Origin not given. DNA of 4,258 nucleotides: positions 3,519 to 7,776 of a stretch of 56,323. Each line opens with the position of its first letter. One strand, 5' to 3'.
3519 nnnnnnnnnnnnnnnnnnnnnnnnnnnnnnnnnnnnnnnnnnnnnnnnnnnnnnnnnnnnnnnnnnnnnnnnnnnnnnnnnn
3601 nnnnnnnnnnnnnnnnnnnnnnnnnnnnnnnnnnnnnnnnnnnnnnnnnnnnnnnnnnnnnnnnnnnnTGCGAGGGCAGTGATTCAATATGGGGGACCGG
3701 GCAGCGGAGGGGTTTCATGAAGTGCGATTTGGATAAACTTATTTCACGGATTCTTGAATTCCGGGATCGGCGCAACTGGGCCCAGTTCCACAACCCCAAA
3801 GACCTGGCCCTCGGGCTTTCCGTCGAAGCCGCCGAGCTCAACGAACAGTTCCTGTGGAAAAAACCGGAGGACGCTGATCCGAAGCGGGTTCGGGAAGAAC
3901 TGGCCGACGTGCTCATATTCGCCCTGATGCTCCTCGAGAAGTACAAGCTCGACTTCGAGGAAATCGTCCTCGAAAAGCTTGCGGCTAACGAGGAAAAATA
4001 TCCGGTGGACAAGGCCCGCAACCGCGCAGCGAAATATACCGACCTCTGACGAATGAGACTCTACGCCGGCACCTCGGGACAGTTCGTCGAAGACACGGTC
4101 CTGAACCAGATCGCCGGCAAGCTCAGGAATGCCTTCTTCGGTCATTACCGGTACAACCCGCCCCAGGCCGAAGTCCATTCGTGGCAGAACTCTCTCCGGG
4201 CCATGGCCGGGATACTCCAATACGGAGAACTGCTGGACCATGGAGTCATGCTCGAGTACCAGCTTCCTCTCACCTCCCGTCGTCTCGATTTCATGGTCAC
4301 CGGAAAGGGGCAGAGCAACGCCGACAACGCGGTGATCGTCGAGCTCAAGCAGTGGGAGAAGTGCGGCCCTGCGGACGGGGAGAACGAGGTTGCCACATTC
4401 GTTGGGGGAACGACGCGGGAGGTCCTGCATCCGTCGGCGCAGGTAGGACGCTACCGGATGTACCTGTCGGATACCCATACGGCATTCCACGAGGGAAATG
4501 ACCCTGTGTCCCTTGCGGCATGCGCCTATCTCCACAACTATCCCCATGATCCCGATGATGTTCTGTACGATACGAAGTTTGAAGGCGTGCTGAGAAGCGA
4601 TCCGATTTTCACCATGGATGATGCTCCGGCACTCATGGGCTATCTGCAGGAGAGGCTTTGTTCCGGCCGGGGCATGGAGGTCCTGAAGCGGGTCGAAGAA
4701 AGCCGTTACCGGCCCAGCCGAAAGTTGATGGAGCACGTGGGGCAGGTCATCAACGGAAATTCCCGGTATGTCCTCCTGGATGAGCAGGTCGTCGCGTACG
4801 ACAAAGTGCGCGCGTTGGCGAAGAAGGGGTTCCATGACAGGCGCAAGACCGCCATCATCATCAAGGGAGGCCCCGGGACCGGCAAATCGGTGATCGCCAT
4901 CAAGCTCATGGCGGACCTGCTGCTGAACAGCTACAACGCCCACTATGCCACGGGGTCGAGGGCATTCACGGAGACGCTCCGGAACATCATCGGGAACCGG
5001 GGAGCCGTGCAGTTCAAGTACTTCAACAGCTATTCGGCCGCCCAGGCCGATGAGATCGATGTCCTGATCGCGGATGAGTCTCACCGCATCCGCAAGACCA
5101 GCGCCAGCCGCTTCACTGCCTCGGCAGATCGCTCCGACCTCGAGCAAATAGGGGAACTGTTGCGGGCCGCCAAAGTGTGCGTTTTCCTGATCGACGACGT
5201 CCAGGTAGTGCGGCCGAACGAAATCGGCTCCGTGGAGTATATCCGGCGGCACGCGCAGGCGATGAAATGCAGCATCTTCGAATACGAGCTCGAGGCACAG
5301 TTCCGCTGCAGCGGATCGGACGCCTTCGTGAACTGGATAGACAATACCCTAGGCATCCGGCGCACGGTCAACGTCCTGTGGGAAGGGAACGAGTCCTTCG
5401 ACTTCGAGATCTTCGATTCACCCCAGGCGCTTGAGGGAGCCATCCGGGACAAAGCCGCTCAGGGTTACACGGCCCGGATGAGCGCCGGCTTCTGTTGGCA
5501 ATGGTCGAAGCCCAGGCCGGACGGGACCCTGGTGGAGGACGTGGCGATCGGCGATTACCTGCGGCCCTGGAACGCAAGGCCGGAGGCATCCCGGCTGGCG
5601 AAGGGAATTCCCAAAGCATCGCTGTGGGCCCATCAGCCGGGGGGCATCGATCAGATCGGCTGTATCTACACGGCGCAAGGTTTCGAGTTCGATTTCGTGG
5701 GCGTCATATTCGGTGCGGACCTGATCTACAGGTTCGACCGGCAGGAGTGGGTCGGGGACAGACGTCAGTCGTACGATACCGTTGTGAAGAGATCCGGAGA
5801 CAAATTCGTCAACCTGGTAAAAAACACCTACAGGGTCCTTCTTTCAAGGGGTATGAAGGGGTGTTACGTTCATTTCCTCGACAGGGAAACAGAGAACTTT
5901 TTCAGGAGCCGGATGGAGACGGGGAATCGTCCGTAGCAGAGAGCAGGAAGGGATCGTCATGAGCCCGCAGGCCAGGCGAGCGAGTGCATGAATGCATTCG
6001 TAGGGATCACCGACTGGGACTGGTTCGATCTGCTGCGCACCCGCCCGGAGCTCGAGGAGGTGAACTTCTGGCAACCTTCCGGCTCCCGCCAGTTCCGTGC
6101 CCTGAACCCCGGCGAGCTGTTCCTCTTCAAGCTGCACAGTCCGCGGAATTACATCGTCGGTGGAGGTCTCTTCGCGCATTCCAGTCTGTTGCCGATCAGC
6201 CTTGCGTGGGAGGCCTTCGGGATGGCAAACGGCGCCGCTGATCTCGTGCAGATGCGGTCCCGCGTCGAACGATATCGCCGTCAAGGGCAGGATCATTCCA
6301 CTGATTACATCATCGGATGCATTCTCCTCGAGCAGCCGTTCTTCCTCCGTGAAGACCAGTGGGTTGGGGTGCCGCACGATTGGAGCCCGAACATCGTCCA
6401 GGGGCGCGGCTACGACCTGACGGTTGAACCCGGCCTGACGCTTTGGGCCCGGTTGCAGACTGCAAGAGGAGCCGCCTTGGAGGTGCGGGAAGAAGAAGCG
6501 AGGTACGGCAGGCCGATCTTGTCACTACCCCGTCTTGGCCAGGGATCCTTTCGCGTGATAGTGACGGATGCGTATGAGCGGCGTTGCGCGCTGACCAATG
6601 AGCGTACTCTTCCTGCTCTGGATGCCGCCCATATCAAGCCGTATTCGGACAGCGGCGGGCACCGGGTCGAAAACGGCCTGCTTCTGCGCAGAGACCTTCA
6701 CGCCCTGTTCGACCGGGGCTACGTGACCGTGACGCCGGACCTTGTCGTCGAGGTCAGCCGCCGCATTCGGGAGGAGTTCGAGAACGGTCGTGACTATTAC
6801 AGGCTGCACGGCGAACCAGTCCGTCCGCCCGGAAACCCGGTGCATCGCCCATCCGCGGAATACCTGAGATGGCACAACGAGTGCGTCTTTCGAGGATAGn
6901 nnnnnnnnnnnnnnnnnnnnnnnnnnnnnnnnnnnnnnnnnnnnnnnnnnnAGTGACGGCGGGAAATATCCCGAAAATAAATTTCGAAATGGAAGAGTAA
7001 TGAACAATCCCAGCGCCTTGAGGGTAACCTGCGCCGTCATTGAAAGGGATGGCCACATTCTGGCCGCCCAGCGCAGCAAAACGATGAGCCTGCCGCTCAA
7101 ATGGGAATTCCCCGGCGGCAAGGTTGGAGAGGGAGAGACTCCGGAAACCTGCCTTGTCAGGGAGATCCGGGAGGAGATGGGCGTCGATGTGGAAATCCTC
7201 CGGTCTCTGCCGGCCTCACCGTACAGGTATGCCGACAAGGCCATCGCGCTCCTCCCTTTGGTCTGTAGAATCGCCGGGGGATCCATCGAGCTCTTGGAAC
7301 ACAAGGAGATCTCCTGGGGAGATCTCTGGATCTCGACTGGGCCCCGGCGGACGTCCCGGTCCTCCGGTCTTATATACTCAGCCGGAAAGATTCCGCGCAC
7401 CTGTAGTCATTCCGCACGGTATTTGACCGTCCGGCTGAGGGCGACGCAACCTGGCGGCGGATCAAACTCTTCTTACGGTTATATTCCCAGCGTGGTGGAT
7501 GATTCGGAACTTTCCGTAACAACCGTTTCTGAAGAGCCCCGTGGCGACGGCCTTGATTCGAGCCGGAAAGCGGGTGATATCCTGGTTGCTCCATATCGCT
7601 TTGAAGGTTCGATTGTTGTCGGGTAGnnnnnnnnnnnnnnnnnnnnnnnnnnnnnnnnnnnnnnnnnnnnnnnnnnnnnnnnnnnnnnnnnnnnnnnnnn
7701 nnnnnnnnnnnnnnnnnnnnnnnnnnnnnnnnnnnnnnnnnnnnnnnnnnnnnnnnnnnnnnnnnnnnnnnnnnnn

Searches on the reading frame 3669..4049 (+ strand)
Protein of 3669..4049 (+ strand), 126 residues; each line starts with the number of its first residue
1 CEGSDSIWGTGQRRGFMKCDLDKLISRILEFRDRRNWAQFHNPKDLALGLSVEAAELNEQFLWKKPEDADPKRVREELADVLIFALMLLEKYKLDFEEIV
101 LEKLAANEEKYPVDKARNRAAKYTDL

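Call 35: search_protein_families(library=pfam, proteins=[window:3669-4049:+], max_evalue=0.00001)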
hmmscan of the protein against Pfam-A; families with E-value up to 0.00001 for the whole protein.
window:3669-4049:+ (126 aa): 2 families
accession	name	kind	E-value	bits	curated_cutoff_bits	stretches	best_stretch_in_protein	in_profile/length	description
PF12643.12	MazG-like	-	7.2e-15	55.5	27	1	51-126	4-85/85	MazG-like family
PF08761.16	dUTPase_2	-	1.4e-06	29.2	22.9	1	20-108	11-98/162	dUTPase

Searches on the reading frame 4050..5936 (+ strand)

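Call 35: search_protein_families(library=pfam, proteins=[window:4050-5936:+], max_evalue=0.00001)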
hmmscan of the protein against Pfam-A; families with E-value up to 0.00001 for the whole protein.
window:4050-5936:+ (628 aa): 2 families
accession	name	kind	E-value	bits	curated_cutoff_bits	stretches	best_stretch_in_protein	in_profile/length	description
PF09848.15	SLFN-g3_helicase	-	3.2e-83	280.4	24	1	267-611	2-354/354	Schlafen group 3, DNA/RNA helicase domain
PF04851.21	ResIII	-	8.6e-06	26.2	22.5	0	241-295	3-52/164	Type III restriction enzyme, res subunit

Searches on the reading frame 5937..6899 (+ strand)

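Call 35: search_protein_families(library=pfam, proteins=[window:5937-6899:+], max_evalue=0.00001)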
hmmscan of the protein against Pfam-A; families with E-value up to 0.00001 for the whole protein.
window:5937-6899:+ (320 aa): 1 family
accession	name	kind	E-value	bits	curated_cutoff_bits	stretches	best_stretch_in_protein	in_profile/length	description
PF13391.12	HNH_2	-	3.2e-12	46.6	21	1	217-265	1-65/66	HNH endonuclease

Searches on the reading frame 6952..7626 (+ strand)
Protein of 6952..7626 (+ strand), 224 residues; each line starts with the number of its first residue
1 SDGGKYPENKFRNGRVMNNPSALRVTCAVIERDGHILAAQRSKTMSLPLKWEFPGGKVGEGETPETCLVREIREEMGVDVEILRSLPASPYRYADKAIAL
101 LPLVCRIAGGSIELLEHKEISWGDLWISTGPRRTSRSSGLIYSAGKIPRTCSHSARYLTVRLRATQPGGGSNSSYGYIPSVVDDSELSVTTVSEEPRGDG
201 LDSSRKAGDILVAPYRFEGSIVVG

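Call 35: search_protein_families(library=pfam, proteins=[window:6952-7626:+], max_evalue=0.00001)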
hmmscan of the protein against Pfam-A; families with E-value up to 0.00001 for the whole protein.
window:6952-7626:+ (224 aa): 2 families
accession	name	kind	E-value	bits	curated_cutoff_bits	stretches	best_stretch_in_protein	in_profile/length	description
PF00293.34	NUDIX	-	9.2e-17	61.7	21.1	1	23-96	4-76/134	NUDIX domain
PF14815.12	NUDIX_4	-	2e-09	37.7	35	1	27-106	2-79/113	NUDIX domain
